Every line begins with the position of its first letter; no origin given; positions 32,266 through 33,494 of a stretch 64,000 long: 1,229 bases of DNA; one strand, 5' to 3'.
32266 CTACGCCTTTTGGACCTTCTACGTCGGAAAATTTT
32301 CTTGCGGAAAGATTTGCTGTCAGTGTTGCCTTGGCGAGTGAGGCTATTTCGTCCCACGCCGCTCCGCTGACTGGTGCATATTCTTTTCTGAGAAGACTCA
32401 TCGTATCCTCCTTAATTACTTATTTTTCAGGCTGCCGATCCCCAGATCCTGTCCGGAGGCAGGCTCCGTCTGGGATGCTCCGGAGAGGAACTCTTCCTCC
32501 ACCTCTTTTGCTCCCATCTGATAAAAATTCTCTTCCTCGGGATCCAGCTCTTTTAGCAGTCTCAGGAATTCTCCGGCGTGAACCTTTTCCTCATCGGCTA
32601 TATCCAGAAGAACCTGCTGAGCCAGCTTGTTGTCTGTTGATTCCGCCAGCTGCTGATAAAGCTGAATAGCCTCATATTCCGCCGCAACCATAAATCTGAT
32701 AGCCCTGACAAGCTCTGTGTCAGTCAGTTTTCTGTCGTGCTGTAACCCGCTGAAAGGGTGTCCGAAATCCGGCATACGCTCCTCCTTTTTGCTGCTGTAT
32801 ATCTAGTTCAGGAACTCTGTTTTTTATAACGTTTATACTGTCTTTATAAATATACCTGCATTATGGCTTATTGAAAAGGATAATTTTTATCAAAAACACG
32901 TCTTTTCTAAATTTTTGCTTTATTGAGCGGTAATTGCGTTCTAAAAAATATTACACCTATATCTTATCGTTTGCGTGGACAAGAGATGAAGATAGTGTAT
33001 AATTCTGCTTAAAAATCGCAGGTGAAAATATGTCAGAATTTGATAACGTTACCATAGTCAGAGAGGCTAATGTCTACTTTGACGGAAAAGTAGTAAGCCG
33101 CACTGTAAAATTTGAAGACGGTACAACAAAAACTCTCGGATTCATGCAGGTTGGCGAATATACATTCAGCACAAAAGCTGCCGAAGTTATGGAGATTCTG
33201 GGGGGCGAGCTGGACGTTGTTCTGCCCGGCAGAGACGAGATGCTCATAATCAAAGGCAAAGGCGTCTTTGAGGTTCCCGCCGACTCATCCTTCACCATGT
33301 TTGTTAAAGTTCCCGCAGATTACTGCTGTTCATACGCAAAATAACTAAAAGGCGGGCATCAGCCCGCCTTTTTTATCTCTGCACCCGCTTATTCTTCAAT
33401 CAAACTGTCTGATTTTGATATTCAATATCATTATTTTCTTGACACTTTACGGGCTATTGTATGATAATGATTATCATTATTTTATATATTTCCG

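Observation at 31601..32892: Two-gene encapsulin nanocompartment operon: EncFtn cargo with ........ targeting peptide plus Family-1 shell protein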

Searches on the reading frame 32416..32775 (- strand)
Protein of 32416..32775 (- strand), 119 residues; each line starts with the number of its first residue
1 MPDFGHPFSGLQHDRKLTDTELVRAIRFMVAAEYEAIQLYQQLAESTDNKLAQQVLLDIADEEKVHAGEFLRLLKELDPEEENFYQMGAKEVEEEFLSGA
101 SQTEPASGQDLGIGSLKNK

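Call 3: search_protein_families(library=pfam, proteins=[window:32416-32775:-], max_evalue=0.01)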
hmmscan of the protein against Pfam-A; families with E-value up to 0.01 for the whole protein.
window:32416-32775:- (119 aa): 3 families
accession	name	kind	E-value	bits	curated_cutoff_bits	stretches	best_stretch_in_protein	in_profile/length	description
PF02915.23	Rubrerythrin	-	8.5e-09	36.4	22.8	1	30-86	7-64/137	Rubrerythrin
PF22277.2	EncFtn-like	-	2.6e-05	24.3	27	1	20-79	14-72/85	EncFtn-like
PF03232.19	COQ7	-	0.004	17.2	23.5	1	22-77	3-59/169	Ubiquinone biosynthesis protein COQ7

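Call 4: search_protein_families(library=ncbifam, proteins=[window:32416-32775:-], max_evalue=0.01)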
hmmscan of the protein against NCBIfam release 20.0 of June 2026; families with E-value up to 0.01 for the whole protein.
window:32416-32775:- (119 aa): 3 families
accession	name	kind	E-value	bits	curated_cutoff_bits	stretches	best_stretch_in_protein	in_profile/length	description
NF058679.1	EncB_fam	subfamily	2.8e-30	104.7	90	1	1-116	1-117/117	encapsulin nanocompartment ferritin-likeEncB family encapsulin nanocompartment ferritin-like cargo protein cargo protein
TIGR04535.1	ferrit_encaps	subfamily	4.7e-28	97.4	125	1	5-117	2-114/114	encapsulin-associated ferritin-like protein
NF058678.1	EncB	exception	3.5e-05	24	210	1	18-85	7-74/160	encapsulin nanocompartment ferritin-like cargo protein EncB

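Call 6: search_solved_structures(query=window:32416-32775:-, show_alignments=3)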
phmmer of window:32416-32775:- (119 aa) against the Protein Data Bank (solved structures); distinct sequences matched with E-value up to 0.001: 6.
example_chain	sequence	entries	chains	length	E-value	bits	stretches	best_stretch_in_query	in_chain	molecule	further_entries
5n5e_e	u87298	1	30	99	5.5e-16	62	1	12-94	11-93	PFC_05175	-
7s8t_A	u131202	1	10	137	2.9e-15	59.7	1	6-102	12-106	EncC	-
2e0z_A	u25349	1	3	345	6.2e-15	58.6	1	12-94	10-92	Virus-like particle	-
1vjx_A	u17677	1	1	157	2.6e-06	30.9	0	28-88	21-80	putative ferritin-like diiron-carboxylate protein TM1526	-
7s5c_A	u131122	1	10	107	0.00028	24.3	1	19-84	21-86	EncB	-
7s5k_A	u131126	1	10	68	0.0004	23.8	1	22-83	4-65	EncB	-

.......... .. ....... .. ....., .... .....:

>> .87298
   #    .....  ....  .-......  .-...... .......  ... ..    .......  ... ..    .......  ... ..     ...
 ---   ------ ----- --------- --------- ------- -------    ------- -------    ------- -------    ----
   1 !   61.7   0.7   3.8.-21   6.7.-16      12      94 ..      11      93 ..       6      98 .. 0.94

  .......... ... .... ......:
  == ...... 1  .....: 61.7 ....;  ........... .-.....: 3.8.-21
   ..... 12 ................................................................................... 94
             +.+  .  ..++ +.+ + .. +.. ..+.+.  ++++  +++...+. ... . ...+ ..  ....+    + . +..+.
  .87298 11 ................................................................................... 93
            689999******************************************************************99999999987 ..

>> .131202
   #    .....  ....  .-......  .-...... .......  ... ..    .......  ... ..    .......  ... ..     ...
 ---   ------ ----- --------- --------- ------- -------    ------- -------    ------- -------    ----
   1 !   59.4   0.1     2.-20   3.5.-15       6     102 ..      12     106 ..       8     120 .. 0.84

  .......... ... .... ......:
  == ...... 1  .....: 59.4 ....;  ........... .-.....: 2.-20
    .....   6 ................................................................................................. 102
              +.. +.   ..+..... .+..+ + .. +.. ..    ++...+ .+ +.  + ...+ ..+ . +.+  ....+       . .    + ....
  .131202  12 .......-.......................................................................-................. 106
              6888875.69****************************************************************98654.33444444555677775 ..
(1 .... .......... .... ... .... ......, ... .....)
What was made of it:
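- Closest known: Thermotoga maritima encapsulin with its ferritin-like cargo. Different: The only T. maritima protein among the cargo's PDB matches is TM1526 (1VJX, 2.6e-06, call 6), far weaker than the P. furiosus and EncC hits.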

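Call 21: find_homologous_proteins(query=window:32416-32775:-)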
Query window:32416-32775:- (119 aa): 8000 proteins with E <= 0.001 among 8000 candidates; the best 120 are listed.
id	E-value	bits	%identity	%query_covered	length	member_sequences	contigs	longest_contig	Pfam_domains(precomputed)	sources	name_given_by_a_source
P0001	3.1e-70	251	100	100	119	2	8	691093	PF02915.24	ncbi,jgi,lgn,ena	-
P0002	6.6e-55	202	83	100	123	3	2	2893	PF02915.24,PF22277.3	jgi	jgi:rubrerythrin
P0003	1.6e-54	201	82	100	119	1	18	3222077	PF02915.24,PF22277.3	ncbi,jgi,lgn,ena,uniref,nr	ncbi:hypothetical protein Dacet_1955 [Denitrovibrio acetiphilus DSM 12809]|uniref:Rubrerythrin diiro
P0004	1.6e-54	201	81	100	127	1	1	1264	PF02915.24,PF22277.3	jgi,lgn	jgi:rubrerythrin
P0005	3.2e-54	200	81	100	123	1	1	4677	PF02915.24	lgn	-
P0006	4.6e-54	199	83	98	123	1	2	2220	PF02915.24,PF22277.3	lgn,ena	-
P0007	1.6e-53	197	82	100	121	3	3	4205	PF02915.24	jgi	jgi:rubrerythrin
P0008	4.1e-53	196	80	98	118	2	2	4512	PF02915.24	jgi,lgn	jgi:rubrerythrin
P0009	5.7e-53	196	81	100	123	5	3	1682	PF02915.24,PF22277.3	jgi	jgi:rubrerythrin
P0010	1.6e-52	194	82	98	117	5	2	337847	PF02915.24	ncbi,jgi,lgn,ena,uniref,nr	ncbi:ferritin family protein [Seleniivibrio sp.]|uniref:ferritin family protein n=1 Tax=Seleniivibri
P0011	1.7e-52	194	79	99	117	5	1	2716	PF02915.24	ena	-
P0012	2.5e-52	194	80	99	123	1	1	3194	PF02915.24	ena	-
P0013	6.1e-52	192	80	99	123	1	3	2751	PF02915.24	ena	-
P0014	1.4e-51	191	78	99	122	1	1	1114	PF02915.24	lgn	-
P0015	2.3e-51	190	80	99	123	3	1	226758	PF02915.24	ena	-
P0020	7.7e-51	189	78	99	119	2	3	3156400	PF02915.24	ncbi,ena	-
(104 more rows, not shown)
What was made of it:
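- Pfam also reports a Rubrerythrin match for the cargo (36.4 bits, call 3), and many database copies are labelled 'rubrerythrin' (call 21).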

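Call 22: find_encoding_contigs(protein=P0003, flank=3000, max_places=2)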
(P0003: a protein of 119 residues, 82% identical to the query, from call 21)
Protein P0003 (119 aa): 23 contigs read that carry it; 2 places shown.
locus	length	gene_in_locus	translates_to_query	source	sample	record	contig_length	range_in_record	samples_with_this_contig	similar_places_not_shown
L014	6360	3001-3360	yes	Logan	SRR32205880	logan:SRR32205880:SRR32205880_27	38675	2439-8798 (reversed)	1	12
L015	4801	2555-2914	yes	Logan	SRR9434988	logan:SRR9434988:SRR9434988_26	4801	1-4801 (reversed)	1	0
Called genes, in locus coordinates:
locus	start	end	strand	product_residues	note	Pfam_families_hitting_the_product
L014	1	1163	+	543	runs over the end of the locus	PF07992:Pyr_redox_2 (weak), PF01262:AlaDh_PNT_C (faint), PF00890:FAD_binding_2, PF01266:DAO, PF03486:HI0933_like (faint), PF12831:FAD_oxidored (faint)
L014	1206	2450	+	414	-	PF03573:OprD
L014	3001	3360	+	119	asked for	PF22277:EncFtn-like (weak), PF02915:Rubrerythrin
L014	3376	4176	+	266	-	PF04454:Linocin_M18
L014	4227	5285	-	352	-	PF00710:Asparaginase, PF17763:Asparaginase_C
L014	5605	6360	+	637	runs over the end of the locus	PF02824:TGS, PF07973:tRNA_SAD, PF00587:tRNA-synt_2b, PF03129:HGTP_anticodon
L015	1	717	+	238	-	?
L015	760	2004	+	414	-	PF03573:OprD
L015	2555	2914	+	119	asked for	PF22277:EncFtn-like (weak), PF02915:Rubrerythrin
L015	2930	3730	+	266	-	PF04454:Linocin_M18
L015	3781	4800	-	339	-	?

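Call 23: find_encoding_contigs(protein=P0010, flank=3000, max_places=2)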
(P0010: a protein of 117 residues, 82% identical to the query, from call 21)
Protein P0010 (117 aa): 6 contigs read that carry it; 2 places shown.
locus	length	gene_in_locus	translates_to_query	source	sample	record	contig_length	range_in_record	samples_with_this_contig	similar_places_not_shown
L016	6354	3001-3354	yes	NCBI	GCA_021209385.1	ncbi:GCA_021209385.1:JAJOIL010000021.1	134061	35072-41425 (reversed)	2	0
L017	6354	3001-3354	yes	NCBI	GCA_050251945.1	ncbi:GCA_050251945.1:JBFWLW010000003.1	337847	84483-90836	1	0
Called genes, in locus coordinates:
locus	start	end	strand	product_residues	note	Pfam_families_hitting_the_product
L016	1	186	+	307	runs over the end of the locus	PF03328:HpcH_HpaI, PF15617:C-C_Bond_Lyase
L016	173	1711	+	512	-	PF04223:CitF, PF13336:AcetylCoA_hyd_C (weak)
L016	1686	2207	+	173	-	PF03802:CitX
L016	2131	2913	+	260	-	PF01874:CitG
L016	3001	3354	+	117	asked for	PF02915:Rubrerythrin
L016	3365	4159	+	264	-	PF04454:Linocin_M18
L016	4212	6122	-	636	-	PF02743:dCache_1, PF22673:MCP-like_PDC_1, PF00672:HAMP, PF00015:MCPsignal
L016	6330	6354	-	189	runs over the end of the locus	PF03352:Adenine_glyco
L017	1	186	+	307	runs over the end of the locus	PF03328:HpcH_HpaI, PF15617:C-C_Bond_Lyase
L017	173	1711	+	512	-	PF04223:CitF, PF13336:AcetylCoA_hyd_C (weak)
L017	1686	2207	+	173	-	PF03802:CitX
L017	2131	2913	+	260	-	PF01874:CitG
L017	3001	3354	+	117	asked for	PF02915:Rubrerythrin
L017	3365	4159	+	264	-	PF04454:Linocin_M18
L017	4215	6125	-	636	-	PF02743:dCache_1, PF22673:MCP-like_PDC_1, PF00672:HAMP, PF00015:MCPsignal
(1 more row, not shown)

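Call 24: find_encoding_contigs(protein=P0020, flank=3000, max_places=2)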
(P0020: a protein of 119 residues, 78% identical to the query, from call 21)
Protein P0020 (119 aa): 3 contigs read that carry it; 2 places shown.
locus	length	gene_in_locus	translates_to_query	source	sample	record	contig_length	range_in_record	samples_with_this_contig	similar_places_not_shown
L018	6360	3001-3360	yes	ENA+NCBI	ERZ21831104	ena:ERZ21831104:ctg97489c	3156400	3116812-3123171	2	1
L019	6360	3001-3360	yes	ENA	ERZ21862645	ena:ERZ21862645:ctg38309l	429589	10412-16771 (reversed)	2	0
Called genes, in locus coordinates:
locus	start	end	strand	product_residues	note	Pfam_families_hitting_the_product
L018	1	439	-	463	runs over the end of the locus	PF01565:FAD_binding_4, PF02913:FAD-oxidase_C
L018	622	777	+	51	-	-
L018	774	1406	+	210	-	-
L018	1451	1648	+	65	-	PF09957:VapB_antitoxin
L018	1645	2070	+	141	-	PF01850:PIN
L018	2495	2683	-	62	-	-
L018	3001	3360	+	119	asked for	PF02915:Rubrerythrin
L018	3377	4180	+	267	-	PF04454:Linocin_M18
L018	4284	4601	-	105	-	-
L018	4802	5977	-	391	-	PF25084:LbH_EIF2B, PF25087:GMPPB_C (faint), PF24894:Hexapep_GlmU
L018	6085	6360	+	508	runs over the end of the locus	PF17651:Raco_middle, PF14574:RACo_C_ter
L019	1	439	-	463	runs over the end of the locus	PF01565:FAD_binding_4, PF02913:FAD-oxidase_C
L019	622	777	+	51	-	-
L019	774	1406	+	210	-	-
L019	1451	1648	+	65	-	PF09957:VapB_antitoxin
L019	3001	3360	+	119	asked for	PF02915:Rubrerythrin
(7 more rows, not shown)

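Call 29: find_related_loci(query=window:32416-32775:-, collection=metagenome_contigs, flank=1500)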
Query window:32416-32775:- (119 aa) in metagenome_contigs; peptide patterns used: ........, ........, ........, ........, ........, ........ (x = any residue, [..] = any of these).
600 stretches matched a pattern (row limit reached: there are more); 537 encode a relative of the query (tblastn E <= 1e-3); the best 80 are kept; 80 distinct loci.
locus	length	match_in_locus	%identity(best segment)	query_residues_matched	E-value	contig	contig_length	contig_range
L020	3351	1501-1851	80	1-118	6e-60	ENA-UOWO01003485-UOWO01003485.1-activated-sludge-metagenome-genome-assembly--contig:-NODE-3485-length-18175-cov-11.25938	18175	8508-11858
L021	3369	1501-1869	77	1-118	2e-56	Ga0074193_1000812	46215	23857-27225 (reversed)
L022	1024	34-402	76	1-118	1e-57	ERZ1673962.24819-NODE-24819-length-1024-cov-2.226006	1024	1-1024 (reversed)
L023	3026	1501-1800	86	1-100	2e-53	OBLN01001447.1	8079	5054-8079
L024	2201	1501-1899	68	1-118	2e-53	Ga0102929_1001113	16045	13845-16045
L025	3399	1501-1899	68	1-118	3e-53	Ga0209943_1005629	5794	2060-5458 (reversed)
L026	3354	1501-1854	70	1-119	4e-52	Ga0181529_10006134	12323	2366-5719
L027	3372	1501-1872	70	1-119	5e-52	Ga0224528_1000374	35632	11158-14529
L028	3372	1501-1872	70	1-119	3e-52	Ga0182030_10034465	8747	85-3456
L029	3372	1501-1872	71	1-119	3e-51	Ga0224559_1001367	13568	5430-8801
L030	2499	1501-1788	82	1-96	6e-51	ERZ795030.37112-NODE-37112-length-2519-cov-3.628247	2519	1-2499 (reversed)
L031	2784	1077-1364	82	1-96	8e-51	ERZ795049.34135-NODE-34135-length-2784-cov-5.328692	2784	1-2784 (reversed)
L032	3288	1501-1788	85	1-96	2e-49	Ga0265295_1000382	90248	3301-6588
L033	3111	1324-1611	83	1-96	2e-49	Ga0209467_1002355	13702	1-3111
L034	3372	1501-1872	67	1-119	1e-49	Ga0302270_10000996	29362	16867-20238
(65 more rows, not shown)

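Call 40: search_solved_structures(query=A2, max_evalue=0.01, show_alignments=5)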
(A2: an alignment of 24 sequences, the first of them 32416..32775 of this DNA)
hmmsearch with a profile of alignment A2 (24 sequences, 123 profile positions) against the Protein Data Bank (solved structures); distinct sequences matched with E-value up to 0.01: 11.
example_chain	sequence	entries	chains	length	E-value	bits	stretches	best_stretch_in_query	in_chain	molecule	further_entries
5n5e_e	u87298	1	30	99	3.4e-18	68.7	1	11-94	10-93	PFC_05175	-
2e0z_A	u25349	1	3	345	3.2e-17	65.5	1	11-95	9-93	Virus-like particle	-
7s8t_A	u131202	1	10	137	5.5e-17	64.8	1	5-94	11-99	EncC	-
7s5k_A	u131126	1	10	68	3.8e-05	26.6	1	23-84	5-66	EncB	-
7s5c_A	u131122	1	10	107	4.1e-05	26.4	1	23-85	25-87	EncB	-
1vjx_A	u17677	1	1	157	4.2e-05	26.4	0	26-76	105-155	putative ferritin-like diiron-carboxylate protein TM1526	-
7oe2_1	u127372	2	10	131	7.5e-05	25.6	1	23-122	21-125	Haliangium ochraceum Encapsulated ferritin localisation sequence | Haliangium ochraceum encapsulated ferritin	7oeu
33bf_A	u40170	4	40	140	0.00029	23.7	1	19-122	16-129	Encapsulated ferritin-like protein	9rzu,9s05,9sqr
2hz8_A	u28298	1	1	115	0.00088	22.1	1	10-70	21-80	De novo designed diiron protein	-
3k6c_A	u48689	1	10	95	0.001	21.9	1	24-82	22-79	Uncharacterized protein NE0167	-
6suw_A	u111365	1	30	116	0.0023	20.8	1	20-80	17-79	Uncharacterized protein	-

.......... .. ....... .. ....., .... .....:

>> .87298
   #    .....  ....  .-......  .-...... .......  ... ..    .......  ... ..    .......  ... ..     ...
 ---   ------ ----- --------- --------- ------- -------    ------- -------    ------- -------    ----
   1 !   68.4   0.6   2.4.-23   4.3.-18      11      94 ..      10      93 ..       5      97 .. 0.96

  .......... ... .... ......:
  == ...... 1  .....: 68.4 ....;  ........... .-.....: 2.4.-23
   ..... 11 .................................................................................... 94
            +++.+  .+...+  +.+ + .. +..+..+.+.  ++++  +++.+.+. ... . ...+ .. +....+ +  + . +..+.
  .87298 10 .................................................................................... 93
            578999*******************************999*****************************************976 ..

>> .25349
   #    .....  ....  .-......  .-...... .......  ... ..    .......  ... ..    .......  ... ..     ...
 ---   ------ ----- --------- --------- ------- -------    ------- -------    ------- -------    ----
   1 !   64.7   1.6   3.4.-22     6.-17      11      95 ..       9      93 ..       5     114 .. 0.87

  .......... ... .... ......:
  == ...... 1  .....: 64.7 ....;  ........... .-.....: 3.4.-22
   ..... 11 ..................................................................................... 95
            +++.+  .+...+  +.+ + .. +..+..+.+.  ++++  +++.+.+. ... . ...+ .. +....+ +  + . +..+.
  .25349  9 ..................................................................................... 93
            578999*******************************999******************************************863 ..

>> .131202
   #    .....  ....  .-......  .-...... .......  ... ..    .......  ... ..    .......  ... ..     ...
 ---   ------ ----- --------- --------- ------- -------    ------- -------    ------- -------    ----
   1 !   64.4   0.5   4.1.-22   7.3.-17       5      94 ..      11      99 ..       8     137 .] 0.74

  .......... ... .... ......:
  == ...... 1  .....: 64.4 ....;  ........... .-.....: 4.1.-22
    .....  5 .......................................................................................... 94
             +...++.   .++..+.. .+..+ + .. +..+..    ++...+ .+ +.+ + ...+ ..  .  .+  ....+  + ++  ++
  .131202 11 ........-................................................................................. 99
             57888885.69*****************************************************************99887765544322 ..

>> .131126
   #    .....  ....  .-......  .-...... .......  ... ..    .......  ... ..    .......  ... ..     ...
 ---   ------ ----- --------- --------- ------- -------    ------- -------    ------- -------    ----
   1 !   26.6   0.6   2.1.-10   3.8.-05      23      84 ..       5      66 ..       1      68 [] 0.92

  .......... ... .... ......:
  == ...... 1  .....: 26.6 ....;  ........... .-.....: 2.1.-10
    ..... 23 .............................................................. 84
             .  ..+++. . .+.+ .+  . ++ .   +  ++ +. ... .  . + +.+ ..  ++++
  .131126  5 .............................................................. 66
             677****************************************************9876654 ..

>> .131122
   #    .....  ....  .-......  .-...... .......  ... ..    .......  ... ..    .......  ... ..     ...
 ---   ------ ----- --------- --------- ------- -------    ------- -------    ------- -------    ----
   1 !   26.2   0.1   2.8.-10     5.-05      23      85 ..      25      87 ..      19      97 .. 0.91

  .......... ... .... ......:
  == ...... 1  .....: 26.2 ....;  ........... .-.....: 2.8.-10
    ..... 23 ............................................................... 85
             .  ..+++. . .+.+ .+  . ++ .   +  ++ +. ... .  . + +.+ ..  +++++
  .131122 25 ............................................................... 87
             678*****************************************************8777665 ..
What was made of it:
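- On Encapsulated ferritin (EncFtn, class with C-terminal targeting peptide): They align with the P. furiosus, EncC and EncB motifs AE.DAI..Y and EEK.H (calls 6, 40).
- Closest known: Rhodospirillum rubrum and Haliangium ochraceum EncFtn-encapsulin systems. Different: These proteins are reached only by the profile search (7OE2 at 7.5e-05, 6SUW at 2.3e-03, call 40).
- Cargo family: calls 4, 6 and 40.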

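Call 50: predict_structure(alignment_id=A2)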
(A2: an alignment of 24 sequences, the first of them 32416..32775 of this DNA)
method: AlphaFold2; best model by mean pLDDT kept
length: 119 residues; sequences in the alignment: 24
mean_pLDDT: 74.4   pTM: 0.55
mean pLDDT of the five models: 74.4, 71.9, 71.4, 70.8, 65.5
residues with pLDDT >= 90: 37; 70-90: 30; 50-70: 33; < 50: 19
segments of 3 or more residues with pLDDT < 50: 101-112, 114-119
pLDDT, mean of each block of 10 residues (from residue 1): 60 69 87 92 94 95 92 85 65 64 42 44
secondary structure, 60 per line:
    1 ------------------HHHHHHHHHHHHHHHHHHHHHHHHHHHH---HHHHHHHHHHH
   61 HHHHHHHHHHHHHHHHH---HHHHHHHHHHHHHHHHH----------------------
elements in order: H19-46 H50-77 H81-97
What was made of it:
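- On Encapsulated ferritin (EncFtn, class with C-terminal targeting peptide): The AF2 model has helices 19-46, 50-77 and 81-97, with mean pLDDT of 85-95 per 10-residue block over residues 21-80 (call 50). Residues 101-112 and 114-119 have pLDDT below 50 (call 50).
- Checked: It has two long helices plus one short helix (call 50).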

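Call 52: fold_search(model_id=the predicted structure, library=pdb)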
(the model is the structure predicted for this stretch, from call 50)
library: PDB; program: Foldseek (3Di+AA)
matches with E <= 10: 321; with E <= 0.001: 2
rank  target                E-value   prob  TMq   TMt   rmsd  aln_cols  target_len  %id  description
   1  5n5e_D                4.2e-05  1.00  0.60  0.72   2.6        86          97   42  Crystal structure of encapsulated ferritin domain from Pyrococcus furiosus PFC_05175 (released 2018-01-24)
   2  5n5e_A                1.6e-04  1.00  0.59  0.71   2.7        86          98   42  Crystal structure of encapsulated ferritin domain from Pyrococcus furiosus PFC_05175 (released 2018-01-24)
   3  7s8t_J                5.2e-03  1.00  0.54  0.74   3.6        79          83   40  M. xanthus ferritin-like protein EncC (released 2022-02-02)
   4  7s8t_B                6.5e-03  1.00  0.54  0.78   3.2        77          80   40  M. xanthus ferritin-like protein EncC (released 2022-02-02)
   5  7s8t_A                1.3e-02  1.00  0.55  0.78   3.1        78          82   41  M. xanthus ferritin-like protein EncC (released 2022-02-02)
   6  7s8t_E                1.5e-02  1.00  0.52  0.77   3.1        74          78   40  M. xanthus ferritin-like protein EncC (released 2022-02-02)
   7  7s5k_C                3.2e-02  1.00  0.51  0.87   2.2        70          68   30  M. xanthus ferritin-like protein EncB (released 2022-02-02)
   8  7s8t_I                3.6e-02  1.00  0.53  0.78   3.4        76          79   39  M. xanthus ferritin-like protein EncC (released 2022-02-02)
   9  7s5k_E                4.1e-02  1.00  0.49  0.89   1.1        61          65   31  M. xanthus ferritin-like protein EncB (released 2022-02-02)
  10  7s5c_C                5.1e-02  1.00  0.48  0.87   1.9        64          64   33  M. xanthus ferritin-like protein EncB (released 2022-02-02)
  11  7s5c_E                5.1e-02  1.00  0.51  0.89   1.9        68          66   31  M. xanthus ferritin-like protein EncB (released 2022-02-02)
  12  7s5c_F                5.8e-02  1.00  0.47  0.93   0.5        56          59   34  M. xanthus ferritin-like protein EncB (released 2022-02-02)
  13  7s5c_A                9.1e-02  1.00  0.51  0.89   2.1        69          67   30  M. xanthus ferritin-like protein EncB (released 2022-02-02)
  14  7s5c_H                1.0e-01  1.00  0.49  0.91   0.7        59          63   32  M. xanthus ferritin-like protein EncB (released 2022-02-02)
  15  7s5k_B                1.1e-01  1.00  0.50  0.90   1.3        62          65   31  M. xanthus ferritin-like protein EncB (released 2022-02-02)
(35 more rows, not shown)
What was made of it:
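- On Encapsulated ferritin (EncFtn, class with C-terminal targeting peptide): Foldseek PDB ranks 1-36 are all encapsulated ferritins (call 52).
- Closest known: Pyrococcus furiosus EncFtn domain. Same: These are the closest solved relatives of the cargo domain: 40-42% identity, E 5.5e-16 and 2.9e-15, and Foldseek ranks 1-6 (calls 6, 52).
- Fold: calls 50 and 52. The cargo is half the length of a rubrerythrin di-iron domain, and its structural neighbours are almost all EncFtn (calls 50, 52).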

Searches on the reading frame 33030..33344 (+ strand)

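Call 3: search_protein_families(library=pfam, proteins=[window:33030-33344:+], max_evalue=0.01)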
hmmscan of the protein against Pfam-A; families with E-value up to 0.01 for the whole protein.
window:33030-33344:+ (104 aa): 2 families
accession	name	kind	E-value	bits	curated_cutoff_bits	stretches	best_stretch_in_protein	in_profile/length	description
PF06865.17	Ppnp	-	3.2e-34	117.6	25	1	12-102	2-92/92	Pyrimidine/purine nucleoside phosphorylase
PF06249.18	EutQ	-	0.0066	16.7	21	1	26-95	69-147/152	Ethanolamine utilisation protein EutQ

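Call 4: search_protein_families(library=ncbifam, proteins=[window:33030-33344:+], max_evalue=0.01)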
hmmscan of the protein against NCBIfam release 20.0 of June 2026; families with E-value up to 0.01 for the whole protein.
window:33030-33344:+ (104 aa): 1 family
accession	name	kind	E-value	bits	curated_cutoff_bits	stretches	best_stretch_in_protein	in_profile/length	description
NF007875.0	PRK10579.1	equivalog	3.1e-18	65.8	143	1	12-102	3-93/94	pyrimidine/purine nucleoside phosphorylase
